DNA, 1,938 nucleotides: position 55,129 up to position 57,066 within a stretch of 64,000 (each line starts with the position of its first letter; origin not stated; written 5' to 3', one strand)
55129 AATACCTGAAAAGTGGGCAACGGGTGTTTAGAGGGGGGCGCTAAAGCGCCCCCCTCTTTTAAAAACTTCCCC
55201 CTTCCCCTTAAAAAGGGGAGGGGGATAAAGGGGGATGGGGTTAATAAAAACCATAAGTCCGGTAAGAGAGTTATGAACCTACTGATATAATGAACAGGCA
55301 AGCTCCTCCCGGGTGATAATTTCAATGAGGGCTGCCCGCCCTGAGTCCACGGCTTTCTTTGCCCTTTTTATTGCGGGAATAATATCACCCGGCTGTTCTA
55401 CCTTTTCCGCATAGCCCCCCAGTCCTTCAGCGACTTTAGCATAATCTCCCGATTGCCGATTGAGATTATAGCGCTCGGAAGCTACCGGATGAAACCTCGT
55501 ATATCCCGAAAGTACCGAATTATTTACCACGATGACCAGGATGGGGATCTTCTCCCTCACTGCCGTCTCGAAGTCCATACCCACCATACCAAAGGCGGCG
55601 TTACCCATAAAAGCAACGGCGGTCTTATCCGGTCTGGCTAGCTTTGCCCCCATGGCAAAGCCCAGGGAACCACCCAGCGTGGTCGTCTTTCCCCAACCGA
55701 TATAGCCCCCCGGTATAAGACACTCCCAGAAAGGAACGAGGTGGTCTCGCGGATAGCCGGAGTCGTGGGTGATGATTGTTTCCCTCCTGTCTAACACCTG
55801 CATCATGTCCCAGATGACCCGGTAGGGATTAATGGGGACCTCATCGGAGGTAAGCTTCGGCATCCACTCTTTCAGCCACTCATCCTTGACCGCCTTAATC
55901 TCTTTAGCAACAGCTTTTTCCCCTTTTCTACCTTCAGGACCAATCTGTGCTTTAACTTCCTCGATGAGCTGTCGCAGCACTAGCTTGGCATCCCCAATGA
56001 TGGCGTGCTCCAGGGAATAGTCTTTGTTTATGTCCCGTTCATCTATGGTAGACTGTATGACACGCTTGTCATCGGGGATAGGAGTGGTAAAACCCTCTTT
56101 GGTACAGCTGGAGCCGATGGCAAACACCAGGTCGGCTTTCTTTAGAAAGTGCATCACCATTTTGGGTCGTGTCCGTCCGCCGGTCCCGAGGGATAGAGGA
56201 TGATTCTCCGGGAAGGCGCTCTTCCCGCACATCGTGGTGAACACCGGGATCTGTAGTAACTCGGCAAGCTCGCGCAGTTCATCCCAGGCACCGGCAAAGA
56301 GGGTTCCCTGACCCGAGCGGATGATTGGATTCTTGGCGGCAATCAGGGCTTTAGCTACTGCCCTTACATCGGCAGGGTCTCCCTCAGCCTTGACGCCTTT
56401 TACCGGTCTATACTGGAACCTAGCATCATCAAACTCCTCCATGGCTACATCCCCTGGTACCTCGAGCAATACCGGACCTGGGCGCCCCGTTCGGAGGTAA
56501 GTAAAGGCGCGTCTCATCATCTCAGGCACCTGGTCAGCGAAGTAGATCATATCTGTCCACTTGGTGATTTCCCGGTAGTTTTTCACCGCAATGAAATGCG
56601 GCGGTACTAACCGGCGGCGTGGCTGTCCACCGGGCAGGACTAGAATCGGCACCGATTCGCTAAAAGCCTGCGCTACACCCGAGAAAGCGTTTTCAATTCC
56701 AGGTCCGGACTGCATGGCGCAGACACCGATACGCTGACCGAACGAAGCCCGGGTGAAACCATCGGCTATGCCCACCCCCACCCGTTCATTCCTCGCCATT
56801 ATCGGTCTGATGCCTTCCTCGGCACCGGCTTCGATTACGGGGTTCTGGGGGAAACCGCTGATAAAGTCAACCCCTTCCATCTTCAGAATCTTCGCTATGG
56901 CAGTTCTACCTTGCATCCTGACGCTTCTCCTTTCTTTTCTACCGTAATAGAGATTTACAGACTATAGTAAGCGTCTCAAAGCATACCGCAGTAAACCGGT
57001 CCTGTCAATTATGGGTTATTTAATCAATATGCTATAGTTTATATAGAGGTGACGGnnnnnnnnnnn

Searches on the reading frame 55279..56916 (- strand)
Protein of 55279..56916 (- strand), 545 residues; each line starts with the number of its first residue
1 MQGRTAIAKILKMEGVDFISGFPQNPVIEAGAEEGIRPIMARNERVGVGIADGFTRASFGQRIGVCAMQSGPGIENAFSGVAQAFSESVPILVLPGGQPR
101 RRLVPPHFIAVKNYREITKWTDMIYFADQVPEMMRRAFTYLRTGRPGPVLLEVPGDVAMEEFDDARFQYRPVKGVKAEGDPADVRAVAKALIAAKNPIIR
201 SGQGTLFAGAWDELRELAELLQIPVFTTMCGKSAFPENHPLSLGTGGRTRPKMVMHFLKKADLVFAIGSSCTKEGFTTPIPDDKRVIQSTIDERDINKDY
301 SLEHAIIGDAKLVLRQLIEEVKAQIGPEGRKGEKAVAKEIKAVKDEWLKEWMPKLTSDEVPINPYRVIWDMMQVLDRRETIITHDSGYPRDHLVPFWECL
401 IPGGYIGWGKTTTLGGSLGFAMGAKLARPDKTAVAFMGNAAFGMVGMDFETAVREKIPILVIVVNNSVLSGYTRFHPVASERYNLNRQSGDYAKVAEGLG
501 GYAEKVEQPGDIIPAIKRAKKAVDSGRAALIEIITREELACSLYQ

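Call 37: find_encoding_contigs(protein=window:55279-56916:-, flank=10000, max_places=1)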
Protein window:55279-56916:- (545 aa): 7 contigs read that carry it; 1 place shown.
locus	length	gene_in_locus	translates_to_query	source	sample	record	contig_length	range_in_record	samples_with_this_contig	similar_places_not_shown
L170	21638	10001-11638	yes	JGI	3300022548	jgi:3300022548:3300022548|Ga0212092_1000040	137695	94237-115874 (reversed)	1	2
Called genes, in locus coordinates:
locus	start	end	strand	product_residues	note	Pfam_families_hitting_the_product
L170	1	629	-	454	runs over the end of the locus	PF01406:tRNA-synt_1e, PF09334:tRNA-synt_1g (weak), PF23493:CysS_C (faint), PF00133:tRNA-synt_1, PF09190:DALR_2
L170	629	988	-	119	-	PF02542:YgbB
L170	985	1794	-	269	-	PF01128:IspD, PF12804:NTP_transf_3, PF02542:YgbB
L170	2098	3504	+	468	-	PF00884:Sulfatase, PF01663:Phosphodiest (faint), PF16347:SGSH_C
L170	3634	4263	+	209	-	PF04367:DUF502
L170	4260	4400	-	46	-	-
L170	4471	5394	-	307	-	PF01180:DHO_dh, PF01207:Dus (weak), PF03060:NMO (weak)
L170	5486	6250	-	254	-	PF02535:Zip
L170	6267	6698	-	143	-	PF01475:FUR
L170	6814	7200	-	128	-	PF01910:Thiamine_BP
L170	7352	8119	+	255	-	PF01904:DUF72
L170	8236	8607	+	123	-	PF01258:zf-dskA_traR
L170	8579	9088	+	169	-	PF01252:Peptidase_A8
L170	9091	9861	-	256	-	PF02146:SIR2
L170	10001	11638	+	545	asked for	PF02776:TPP_enzyme_N, PF00205:TPP_enzyme_M, PF02775:TPP_enzyme_C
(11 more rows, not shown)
